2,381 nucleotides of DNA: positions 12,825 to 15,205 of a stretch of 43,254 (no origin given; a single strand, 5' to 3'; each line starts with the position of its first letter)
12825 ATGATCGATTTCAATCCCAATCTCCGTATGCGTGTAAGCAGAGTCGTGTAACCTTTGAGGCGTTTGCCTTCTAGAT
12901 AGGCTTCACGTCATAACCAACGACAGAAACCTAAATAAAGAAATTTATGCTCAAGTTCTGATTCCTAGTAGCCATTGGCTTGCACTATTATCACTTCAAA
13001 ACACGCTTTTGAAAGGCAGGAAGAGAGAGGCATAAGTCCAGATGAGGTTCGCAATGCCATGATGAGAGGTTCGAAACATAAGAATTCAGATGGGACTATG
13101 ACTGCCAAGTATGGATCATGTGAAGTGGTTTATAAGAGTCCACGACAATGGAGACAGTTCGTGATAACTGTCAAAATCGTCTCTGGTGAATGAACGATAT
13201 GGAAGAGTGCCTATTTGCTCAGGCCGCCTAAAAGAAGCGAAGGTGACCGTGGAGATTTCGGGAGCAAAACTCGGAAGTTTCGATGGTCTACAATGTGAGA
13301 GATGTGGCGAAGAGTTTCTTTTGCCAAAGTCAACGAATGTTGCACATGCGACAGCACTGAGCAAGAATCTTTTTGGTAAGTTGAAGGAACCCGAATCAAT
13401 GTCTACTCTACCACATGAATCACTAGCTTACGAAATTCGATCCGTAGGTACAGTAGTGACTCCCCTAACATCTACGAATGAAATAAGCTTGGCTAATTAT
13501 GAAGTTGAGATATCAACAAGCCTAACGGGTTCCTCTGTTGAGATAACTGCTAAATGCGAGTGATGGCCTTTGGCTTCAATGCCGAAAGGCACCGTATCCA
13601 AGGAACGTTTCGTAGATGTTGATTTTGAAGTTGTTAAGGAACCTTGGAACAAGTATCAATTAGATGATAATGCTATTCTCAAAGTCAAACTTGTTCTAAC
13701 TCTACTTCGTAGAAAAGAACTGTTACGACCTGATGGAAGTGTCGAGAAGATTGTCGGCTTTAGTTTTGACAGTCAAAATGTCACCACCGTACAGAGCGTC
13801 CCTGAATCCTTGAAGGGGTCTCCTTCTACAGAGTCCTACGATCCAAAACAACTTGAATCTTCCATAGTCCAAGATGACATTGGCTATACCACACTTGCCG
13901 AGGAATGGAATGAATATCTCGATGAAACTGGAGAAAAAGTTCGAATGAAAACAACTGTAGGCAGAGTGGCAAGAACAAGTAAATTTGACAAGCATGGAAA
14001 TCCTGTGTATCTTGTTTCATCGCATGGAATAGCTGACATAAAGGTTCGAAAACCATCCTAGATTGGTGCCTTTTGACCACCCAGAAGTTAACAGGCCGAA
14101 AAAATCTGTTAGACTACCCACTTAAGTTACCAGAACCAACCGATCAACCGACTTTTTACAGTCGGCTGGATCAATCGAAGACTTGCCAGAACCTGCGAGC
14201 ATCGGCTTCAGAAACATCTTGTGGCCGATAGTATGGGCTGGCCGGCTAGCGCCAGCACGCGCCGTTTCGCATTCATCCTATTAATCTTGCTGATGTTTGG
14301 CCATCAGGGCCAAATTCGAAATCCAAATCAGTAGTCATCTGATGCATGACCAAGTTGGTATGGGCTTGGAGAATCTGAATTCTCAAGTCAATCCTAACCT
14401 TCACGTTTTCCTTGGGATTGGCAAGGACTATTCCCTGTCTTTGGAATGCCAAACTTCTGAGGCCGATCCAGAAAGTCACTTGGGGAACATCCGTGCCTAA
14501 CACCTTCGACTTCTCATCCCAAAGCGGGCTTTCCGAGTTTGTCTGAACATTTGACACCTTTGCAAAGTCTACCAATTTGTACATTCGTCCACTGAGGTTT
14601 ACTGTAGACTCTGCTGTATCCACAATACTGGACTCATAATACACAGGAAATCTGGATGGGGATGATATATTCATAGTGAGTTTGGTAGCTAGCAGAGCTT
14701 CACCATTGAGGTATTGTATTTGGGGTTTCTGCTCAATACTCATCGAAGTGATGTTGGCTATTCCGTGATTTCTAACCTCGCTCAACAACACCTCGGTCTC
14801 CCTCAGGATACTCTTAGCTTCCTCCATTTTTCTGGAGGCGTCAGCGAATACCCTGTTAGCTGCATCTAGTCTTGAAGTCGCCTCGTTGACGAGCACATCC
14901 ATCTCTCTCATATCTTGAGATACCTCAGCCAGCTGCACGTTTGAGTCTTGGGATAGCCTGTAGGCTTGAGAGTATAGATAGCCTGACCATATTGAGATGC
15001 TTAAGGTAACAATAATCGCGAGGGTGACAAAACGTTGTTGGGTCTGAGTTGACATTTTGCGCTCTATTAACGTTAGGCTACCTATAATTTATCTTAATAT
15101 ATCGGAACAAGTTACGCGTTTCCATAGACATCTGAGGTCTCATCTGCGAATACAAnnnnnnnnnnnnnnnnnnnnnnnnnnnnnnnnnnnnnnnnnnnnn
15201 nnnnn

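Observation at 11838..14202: Transposase-less cargo cassette with 70-bp TIRs and a perfect 9-bp target-site duplication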

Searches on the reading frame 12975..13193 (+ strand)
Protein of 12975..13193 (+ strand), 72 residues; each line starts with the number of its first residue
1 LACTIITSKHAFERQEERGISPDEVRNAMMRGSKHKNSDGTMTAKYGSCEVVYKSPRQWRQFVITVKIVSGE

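Call 6: search_protein_families(library=pfam, proteins=[window:12975-13193:+], max_evalue=1)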
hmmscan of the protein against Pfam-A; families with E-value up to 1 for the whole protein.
window:12975-13193:+ (72 aa): 1 family
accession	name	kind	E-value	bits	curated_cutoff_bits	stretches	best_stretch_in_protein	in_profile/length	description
PF14076.12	DUF4258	-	6e-05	23.7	25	1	8-64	2-67/71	Domain of unknown function (DUF4258)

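Call 16: search_protein_families(library=ncbifam, proteins=[window:12975-13193:+], max_evalue=1)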
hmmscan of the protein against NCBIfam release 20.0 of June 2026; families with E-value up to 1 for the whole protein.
window:12975-13193:+ (72 aa): 1 family
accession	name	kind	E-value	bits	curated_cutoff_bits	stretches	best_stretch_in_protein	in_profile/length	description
NF046031.1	AntRepSinIBacil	equivalog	0.17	12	80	1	15-37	22-44/58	anti-repressor SinI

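Call 17: search_protein_families(library=phrogs, proteins=[window:12975-13193:+], max_evalue=1)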
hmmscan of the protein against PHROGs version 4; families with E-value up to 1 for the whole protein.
window:12975-13193:+ (72 aa): 2 families
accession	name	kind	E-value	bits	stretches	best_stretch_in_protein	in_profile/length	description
phrog_25281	-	unknown function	0.21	12.7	1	41-51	2-12/44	-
phrog_16167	-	DNA, RNA and nucleotide metabolism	0.25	12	1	9-64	210-267/315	replication initiation protein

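Call 18: search_protein_families(library=padloc, proteins=[window:12975-13193:+], max_evalue=1)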
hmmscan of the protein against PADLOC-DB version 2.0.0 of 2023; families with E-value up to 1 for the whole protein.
window:12975-13193:+ (72 aa): 0 families

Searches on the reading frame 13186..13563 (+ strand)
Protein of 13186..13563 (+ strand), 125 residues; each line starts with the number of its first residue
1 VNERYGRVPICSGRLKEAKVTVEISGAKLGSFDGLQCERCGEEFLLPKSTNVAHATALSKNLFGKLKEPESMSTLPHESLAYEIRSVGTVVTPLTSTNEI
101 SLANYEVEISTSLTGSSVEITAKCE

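Call 6: search_protein_families(library=pfam, proteins=[window:13186-13563:+], max_evalue=1)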
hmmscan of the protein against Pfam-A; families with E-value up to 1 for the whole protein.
window:13186-13563:+ (125 aa): 0 families

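Call 16: search_protein_families(library=ncbifam, proteins=[window:13186-13563:+], max_evalue=1)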
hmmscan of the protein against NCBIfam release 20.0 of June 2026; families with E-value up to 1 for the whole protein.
window:13186-13563:+ (125 aa): 1 family
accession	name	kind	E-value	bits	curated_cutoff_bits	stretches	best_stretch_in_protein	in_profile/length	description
TIGR03831.1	YgiT_finger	domain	0.012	15.8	20.2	1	33-45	31-43/46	YgiT-type zinc finger protein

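Call 17: search_protein_families(library=phrogs, proteins=[window:13186-13563:+], max_evalue=1)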
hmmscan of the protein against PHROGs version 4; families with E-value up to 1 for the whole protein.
window:13186-13563:+ (125 aa): 2 families
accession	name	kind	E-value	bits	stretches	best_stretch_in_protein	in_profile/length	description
phrog_9369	-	unknown function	0.18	12.5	1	34-52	40-58/69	-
phrog_15698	-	unknown function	0.31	11.9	1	89-115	44-70/126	-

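Call 18: search_protein_families(library=padloc, proteins=[window:13186-13563:+], max_evalue=1)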
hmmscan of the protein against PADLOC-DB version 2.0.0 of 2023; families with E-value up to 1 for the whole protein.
window:13186-13563:+ (125 aa): 0 families

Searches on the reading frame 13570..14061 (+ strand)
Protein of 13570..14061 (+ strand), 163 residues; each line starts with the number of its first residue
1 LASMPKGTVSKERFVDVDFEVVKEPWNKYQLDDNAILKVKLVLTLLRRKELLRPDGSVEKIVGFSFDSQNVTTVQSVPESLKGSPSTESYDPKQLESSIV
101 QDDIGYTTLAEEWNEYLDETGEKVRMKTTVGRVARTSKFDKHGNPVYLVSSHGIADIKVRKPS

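Call 6: search_protein_families(library=pfam, proteins=[window:13570-14061:+], max_evalue=1)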
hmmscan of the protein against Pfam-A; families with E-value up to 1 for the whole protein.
window:13570-14061:+ (163 aa): 0 families

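Call 8: find_encoding_contigs(protein=window:13570-14061:+, flank=10000, max_places=10)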
Protein window:13570-14061:+ (163 aa): 8 contigs read that carry it; 8 places shown.
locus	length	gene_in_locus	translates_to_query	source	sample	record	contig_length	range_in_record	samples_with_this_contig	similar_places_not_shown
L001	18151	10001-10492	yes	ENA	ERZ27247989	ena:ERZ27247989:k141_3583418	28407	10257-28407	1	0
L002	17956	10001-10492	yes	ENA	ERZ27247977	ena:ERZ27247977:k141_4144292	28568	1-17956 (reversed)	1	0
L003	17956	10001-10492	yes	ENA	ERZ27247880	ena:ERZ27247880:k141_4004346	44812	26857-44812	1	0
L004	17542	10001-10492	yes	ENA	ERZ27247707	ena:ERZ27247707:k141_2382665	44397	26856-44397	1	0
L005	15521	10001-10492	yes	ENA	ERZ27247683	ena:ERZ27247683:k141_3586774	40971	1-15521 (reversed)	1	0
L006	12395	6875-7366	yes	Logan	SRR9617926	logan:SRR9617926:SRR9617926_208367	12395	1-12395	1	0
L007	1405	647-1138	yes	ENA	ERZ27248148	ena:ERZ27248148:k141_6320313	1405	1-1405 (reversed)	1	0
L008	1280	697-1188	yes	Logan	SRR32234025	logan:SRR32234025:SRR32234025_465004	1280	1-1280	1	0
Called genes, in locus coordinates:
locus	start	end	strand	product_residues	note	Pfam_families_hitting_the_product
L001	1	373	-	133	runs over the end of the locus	PF07650:KH_2, PF26594:KH_NusA_2nd (weak), PF13083:KH_KhpA-B (faint), PF00013:KH_1 (faint), PF07650:KH_2 (weak), PF26594:KH_NusA_2nd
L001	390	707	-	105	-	PF01248:Ribosomal_L7Ae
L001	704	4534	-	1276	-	PF04997:RNA_pol_Rpb1_1, PF00623:RNA_pol_Rpb1_2, PF04983:RNA_pol_Rpb1_3, PF05000:RNA_pol_Rpb1_4, PF04998:RNA_pol_Rpb1_5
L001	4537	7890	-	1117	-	PF04563:RNA_pol_Rpb2_1, PF04561:RNA_pol_Rpb2_2, PF04565:RNA_pol_Rpb2_3, PF04566:RNA_pol_Rpb2_4, PF04567:RNA_pol_Rpb2_5, PF00562:RNA_pol_Rpb2_6, PF04560:RNA_pol_Rpb2_7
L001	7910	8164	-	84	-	PF01191:RNA_pol_Rpb5_C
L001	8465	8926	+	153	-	-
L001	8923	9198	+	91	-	-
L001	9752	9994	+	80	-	-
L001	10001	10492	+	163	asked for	-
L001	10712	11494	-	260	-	-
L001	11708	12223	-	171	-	PF06177:QueT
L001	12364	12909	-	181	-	PF02552:CO_dh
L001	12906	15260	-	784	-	PF13534:Fer4_17 (faint), PF03063:Prismane, PF14691:Fer4_20 (weak), PF13187:Fer4_9 (weak), PF13237:Fer4_10 (weak)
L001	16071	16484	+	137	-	PF00293:NUDIX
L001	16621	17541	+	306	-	PF01398:JAB, PF14464:Prok-JAB (weak)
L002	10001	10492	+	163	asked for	-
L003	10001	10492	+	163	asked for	-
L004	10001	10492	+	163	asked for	-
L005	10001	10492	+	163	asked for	-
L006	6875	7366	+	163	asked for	-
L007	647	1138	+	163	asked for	-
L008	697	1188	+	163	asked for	-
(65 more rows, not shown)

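Call 16: search_protein_families(library=ncbifam, proteins=[window:13570-14061:+], max_evalue=1)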
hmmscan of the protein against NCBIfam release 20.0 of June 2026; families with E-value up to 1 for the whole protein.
window:13570-14061:+ (163 aa): 0 families

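Call 17: search_protein_families(library=phrogs, proteins=[window:13570-14061:+], max_evalue=1)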
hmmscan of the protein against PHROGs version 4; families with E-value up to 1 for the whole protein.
window:13570-14061:+ (163 aa): 1 family
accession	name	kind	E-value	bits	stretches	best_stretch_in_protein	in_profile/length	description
phrog_11563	-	unknown function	0.25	11.7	1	111-157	110-152/206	-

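Call 18: search_protein_families(library=padloc, proteins=[window:13570-14061:+], max_evalue=1)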
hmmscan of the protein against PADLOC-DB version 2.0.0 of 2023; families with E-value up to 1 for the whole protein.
window:13570-14061:+ (163 aa): 0 families

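Call 20: find_homologous_proteins(query=window:13570-14061:+, max_evalue=0.001)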
Query window:13570-14061:+ (163 aa): 12 proteins with E <= 0.001 among 39 candidates.
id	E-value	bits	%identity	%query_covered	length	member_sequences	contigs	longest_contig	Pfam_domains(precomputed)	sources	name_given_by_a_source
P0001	2.2e-100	351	99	100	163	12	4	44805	-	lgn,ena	-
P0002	5.6e-79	281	78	100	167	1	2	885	-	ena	-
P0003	3.0e-75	269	74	99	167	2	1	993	-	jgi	-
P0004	1.6e-70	254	73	94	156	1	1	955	-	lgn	-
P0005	2.4e-65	237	74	88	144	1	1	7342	-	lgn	-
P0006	3.6e-62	227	100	67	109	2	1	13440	-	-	-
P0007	1.7e-35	140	44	90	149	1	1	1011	-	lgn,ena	-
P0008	9.6e-32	128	43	89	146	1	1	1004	-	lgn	-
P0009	1.0e-31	128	46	87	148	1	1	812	-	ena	-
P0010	5.9e-31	126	47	90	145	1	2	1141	-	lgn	-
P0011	1.6e-28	118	45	90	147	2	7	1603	-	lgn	-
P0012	1.2e-15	76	35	89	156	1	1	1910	-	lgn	-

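Call 21: find_encoding_contigs(protein=P0005, flank=10000, max_places=6)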
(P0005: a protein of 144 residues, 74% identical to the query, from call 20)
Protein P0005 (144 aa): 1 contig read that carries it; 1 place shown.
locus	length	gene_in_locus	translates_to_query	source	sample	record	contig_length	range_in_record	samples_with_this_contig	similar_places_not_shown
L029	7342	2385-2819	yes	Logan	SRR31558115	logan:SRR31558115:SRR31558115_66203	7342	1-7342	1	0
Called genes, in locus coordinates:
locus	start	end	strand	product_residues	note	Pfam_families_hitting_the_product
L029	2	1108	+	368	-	?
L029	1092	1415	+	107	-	-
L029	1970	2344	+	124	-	-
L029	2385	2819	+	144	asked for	-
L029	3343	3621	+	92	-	-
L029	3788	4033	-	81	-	-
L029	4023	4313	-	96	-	-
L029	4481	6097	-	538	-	-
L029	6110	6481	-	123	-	-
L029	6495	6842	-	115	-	-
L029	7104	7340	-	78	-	?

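Call 22: find_encoding_contigs(protein=P0011, flank=10000, max_places=10)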
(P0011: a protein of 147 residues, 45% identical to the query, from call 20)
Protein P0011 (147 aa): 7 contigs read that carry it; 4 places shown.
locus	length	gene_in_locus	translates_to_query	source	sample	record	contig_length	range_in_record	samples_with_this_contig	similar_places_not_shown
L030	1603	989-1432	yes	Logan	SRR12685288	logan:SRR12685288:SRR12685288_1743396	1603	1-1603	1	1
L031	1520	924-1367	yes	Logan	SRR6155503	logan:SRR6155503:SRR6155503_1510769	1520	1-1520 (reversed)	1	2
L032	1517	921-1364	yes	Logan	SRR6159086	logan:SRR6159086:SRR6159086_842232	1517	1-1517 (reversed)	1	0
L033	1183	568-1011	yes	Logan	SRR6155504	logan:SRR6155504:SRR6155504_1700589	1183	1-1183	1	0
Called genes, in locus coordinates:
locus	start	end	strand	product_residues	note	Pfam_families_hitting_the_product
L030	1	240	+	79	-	?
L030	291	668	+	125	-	PF02661:Fic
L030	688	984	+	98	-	-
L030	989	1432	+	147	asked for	-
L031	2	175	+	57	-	?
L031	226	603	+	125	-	PF02661:Fic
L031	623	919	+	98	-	-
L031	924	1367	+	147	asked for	-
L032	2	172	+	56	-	?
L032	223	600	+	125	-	PF02661:Fic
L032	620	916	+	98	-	-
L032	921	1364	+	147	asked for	-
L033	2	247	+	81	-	?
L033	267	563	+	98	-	-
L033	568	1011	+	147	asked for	-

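Call 63: predict_structure(alignment_id=A1)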
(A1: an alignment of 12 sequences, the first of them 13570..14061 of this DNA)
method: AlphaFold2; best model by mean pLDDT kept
length: 163 residues; sequences in the alignment: 12
mean_pLDDT: 88.4   pTM: 0.73
mean pLDDT of the five models: 88.4, 88.2, 88.2, 88.0, 87.4
residues with pLDDT >= 90: 116; 70-90: 33; 50-70: 9; < 50: 5
segments of 3 or more residues with pLDDT < 50: 1-4
pLDDT, mean of each block of 10 residues (from residue 1): 54 92 95 95 92 87 88 93 93 94 95 92 90 95 94 76 49
secondary structure, 60 per line:
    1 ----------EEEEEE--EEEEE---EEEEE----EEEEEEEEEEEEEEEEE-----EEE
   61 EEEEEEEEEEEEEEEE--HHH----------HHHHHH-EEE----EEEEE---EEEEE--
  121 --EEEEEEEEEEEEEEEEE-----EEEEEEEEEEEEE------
elements in order: E11-16 E19-23 E27-31 E36-52 E58-76 H92-97 E99-101 E106-110 E114-118 E123-139 E145-157

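Call 67: fold_search(model_id=the predicted structure, library=pdb)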
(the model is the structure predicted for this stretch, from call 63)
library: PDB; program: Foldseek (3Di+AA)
matches with E <= 10: 779; with E <= 0.001: 0
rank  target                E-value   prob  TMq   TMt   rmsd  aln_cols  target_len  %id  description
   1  5kku_C                5.9e-02  0.11  0.14  0.11  19.4       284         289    7  Crystal structure of an N-terminal dehydratase from difficidin assembly line (released 2016-12-21)
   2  5exb_B                6.2e-02  0.08  0.13  0.10  18.5       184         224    9  Wild type green fluorescent protein DendFP (Dendronephthya sp.) (released 2016-08-03)
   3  5exb_A                6.2e-02  0.08  0.12  0.10  18.6       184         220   10  Wild type green fluorescent protein DendFP (Dendronephthya sp.) (released 2016-08-03)
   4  5exb_F                6.2e-02  0.08  0.12  0.10  18.6       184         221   10  Wild type green fluorescent protein DendFP (Dendronephthya sp.) (released 2016-08-03)
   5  1xss_A                6.2e-02  0.08  0.12  0.10  18.1       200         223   10  Semi-rational engineering of a green-emitting coral fluorescent protein into an efficient highlighter. (released 2005-03-15)
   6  2ddc_A                6.8e-02  0.07  0.12  0.10  18.0       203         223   10  Unique behavior of a histidine responsible for an engineered green-to-red photoconversion process (released 2006-03-07)
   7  4dxi_B                7.6e-02  0.08  0.13  0.11  18.3       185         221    9  Crystal Structure of an Ancestor of All Faviina Proteins (released 2013-02-27)
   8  9ga0_G                7.6e-02  0.08  0.12  0.10  18.4       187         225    9  XPA crystal grown in HEK293 cell (released 2025-08-27)
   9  8ths_C                8.0e-02  0.08  0.12  0.10  17.7       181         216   10  Crystal Structure of a reconstructed Kaede-type Red Fluorescent Protein, LEA A69T (released 2023-11-29)
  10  4dxm_A                8.0e-02  0.08  0.13  0.10  18.6       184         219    9  Crystal Structure of an ancestral GFP-like protein (released 2013-02-27)
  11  2ogr_A                8.4e-02  0.08  0.14  0.11  18.9       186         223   10  Crystal Structure of Yellow Fluorescent Protein from Zoanthus sp. at 1.8 A Resolution (released 2007-09-25)
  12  6nqj_A                8.4e-02  0.08  0.12  0.10  18.4       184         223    8  Crystal structure of fast switching M159T mutant of fluorescent protein Dronpa (Dronpa2) (released 2019-06-12)
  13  7dig_A                8.4e-02  0.07  0.13  0.11  18.3       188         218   10  Green fluorescent protein from Dendronephthya sp. SSAL-2002 (released 2021-12-08)
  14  6m9y_B                8.8e-02  0.20  0.21  0.21  15.5       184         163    9  X-ray Structure of Branchiostoma floridae fluorescent protein lanFP6A (released 2019-03-13)
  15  2z6x_B                8.8e-02  0.08  0.12  0.10  18.6       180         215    9  Crystal structure of 22G, the wild-type protein of the photoswitchable GFP-like protein Dronpa (released 2008-07-22)
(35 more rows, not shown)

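Call 74: fold_search(model_id=the predicted structure, library=viral)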
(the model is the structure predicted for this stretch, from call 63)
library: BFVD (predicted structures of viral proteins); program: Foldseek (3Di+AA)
matches with E <= 10: 446; with E <= 0.001: 0
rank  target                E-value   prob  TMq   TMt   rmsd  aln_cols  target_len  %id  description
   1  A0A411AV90            6.3e-02  0.11  0.14  0.15  21.1       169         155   11  (no name in the UniProt tables at hand)
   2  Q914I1                8.1e-02  0.10  0.15  0.12  19.5       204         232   10  Uncharacterized protein 51 [Sulfolobus islandicus filamentous virus (isolate Iceland/Hveragerdi)]
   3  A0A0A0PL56            1.2e-01  0.06  0.11  0.09  20.5       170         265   11  Uncharacterized protein [Bacillus phage Bp8p-T]
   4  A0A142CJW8            1.3e-01  0.10  0.14  0.15  20.8       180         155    7  (no name in the UniProt tables at hand)
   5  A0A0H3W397            1.5e-01  0.06  0.14  0.06  19.0       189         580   10  Matrix protein VP40 [Zaire ebolavirus]
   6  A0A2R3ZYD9            1.6e-01  0.05  0.12  0.05  33.7       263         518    8  (no name in the UniProt tables at hand)
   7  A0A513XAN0            1.7e-01  0.06  0.15  0.04  19.0       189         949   10  Nucleoprotein [Orthomarburgvirus marburgense]
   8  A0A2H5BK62            1.7e-01  0.03  0.10  0.08  30.6       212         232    9  Uncharacterized protein [Erwinia phage vB_EamM_MadMel]
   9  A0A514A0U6            2.1e-01  0.09  0.14  0.10  17.6       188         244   11  Uncharacterized protein [Aeromonas phage LAh_9]
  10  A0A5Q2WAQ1            2.1e-01  0.04  0.12  0.05  27.0       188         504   10  (no name in the UniProt tables at hand)
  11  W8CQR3                2.6e-01  0.06  0.15  0.12  37.8       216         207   10  (no name in the UniProt tables at hand)
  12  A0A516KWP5            2.8e-01  0.41  0.23  0.21  10.2       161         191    9  (no name in the UniProt tables at hand)
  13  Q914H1                3.2e-01  0.07  0.16  0.15  19.3       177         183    6  Uncharacterized protein 61 [Sulfolobus islandicus filamentous virus (isolate Iceland/Hveragerdi)]
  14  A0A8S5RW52            3.2e-01  0.03  0.11  0.04  30.6       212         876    9  Surface protein G-layer beta sheet, biofilm formation.6A [Siphoviridae sp. ctHip2]
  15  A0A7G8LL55            3.4e-01  0.05  0.12  0.13  19.2       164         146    8  Uncharacterized protein [Gordonia phage JKSyngboy]
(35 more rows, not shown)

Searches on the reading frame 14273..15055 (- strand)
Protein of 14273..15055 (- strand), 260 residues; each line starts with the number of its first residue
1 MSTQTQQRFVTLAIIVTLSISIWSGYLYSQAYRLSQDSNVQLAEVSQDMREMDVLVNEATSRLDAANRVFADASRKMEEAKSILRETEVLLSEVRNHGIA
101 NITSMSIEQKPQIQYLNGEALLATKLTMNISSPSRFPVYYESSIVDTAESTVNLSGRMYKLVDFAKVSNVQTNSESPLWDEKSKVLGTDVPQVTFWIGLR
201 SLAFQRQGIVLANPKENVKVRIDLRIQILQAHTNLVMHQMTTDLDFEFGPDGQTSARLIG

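Call 6: search_protein_families(library=pfam, proteins=[window:14273-15055:-], max_evalue=1)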
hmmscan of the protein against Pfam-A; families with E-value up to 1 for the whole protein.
window:14273-15055:- (260 aa): 2 families
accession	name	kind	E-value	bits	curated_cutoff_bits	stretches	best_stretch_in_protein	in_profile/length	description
PF16789.10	YscO-like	-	0.054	13.9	27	1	59-105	13-59/161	YscO-like protein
PF06103.16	DUF948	-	0.11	13.1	37.2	1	49-86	39-76/89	Bacterial protein of unknown function (DUF948)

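Call 13: find_encoding_contigs(protein=window:14273-15055:-, flank=6000, max_places=10)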
Protein window:14273-15055:- (260 aa): 23 contigs read that carry it; 10 places shown.
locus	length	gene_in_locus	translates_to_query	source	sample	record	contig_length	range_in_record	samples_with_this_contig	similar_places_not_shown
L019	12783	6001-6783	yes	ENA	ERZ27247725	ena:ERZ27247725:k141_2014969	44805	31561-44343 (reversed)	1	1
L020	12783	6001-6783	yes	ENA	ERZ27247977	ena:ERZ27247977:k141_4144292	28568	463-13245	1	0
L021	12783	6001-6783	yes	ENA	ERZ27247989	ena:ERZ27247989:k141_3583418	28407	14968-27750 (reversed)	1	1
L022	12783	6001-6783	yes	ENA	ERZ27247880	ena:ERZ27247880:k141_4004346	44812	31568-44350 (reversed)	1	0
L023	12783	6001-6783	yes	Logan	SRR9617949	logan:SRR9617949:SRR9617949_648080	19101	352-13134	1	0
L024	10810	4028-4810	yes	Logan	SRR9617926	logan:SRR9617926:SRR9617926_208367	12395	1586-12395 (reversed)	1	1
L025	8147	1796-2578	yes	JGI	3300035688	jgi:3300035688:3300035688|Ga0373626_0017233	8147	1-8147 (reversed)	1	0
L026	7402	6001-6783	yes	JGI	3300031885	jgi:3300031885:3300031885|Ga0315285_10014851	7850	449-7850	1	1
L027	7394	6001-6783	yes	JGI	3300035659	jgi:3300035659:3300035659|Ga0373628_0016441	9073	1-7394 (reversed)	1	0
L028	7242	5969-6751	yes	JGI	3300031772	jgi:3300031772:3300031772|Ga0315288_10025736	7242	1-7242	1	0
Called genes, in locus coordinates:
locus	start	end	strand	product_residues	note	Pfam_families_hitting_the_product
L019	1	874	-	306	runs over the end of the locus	PF01398:JAB, PF14464:Prok-JAB (weak)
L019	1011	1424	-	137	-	PF00293:NUDIX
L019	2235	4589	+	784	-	PF13534:Fer4_17 (faint), PF03063:Prismane, PF14691:Fer4_20 (weak), PF13187:Fer4_9 (weak), PF13237:Fer4_10 (weak)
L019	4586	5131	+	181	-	PF02552:CO_dh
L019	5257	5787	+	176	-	PF06177:QueT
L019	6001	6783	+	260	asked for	-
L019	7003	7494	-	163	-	-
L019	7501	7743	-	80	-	-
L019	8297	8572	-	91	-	-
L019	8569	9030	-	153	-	-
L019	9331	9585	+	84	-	PF01191:RNA_pol_Rpb5_C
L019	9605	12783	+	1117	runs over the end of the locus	PF04563:RNA_pol_Rpb2_1, PF04561:RNA_pol_Rpb2_2, PF04565:RNA_pol_Rpb2_3, PF04566:RNA_pol_Rpb2_4, PF04567:RNA_pol_Rpb2_5, PF00562:RNA_pol_Rpb2_6, PF04560:RNA_pol_Rpb2_7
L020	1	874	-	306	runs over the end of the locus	PF01398:JAB, PF14464:Prok-JAB (weak)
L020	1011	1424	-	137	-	PF00293:NUDIX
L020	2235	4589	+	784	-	PF13534:Fer4_17 (faint), PF03063:Prismane, PF14691:Fer4_20 (weak), PF13187:Fer4_9 (weak), PF13237:Fer4_10 (weak)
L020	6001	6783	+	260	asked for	-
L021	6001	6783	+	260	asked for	-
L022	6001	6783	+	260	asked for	-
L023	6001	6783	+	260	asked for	-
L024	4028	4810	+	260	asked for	-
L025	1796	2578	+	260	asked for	-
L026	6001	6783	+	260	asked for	-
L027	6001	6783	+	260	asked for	-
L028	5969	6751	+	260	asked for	-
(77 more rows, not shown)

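Call 16: search_protein_families(library=ncbifam, proteins=[window:14273-15055:-], max_evalue=1)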
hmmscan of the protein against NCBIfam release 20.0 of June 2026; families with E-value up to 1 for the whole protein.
window:14273-15055:- (260 aa): 0 families

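Call 17: search_protein_families(library=phrogs, proteins=[window:14273-15055:-], max_evalue=1)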
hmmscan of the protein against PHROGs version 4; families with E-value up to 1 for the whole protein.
window:14273-15055:- (260 aa): 4 families
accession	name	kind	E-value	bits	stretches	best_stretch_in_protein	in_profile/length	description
phrog_35179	-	unknown function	0.014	16.9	1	42-140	10-103/120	-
phrog_1152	-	lysis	0.018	16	1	10-89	10-82/127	Rz-like spanin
phrog_11227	-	other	0.076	13.9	1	4-87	8-91/138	protease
phrog_4197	-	tail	0.31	9.6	1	29-97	370-438/1783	tail length tape measure protein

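Call 18: search_protein_families(library=padloc, proteins=[window:14273-15055:-], max_evalue=1)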
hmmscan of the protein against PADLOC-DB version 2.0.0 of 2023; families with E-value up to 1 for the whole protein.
window:14273-15055:- (260 aa): 1 family
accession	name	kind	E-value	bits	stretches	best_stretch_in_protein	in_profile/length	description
PDLC01085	C3a181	-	0.0032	15.4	1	34-150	57-155/226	Diadenylate cyclase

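Call 26: find_related_loci(query=window:14273-15055:-, collection=genome_contigs, flank=8000)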
Query window:14273-15055:- (260 aa) in genome_contigs; peptide patterns used: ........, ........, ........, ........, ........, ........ (x = any residue, [..] = any of these).
24 stretches matched a pattern, but none encodes a relative of the query by tblastn (E <= 1e-3).
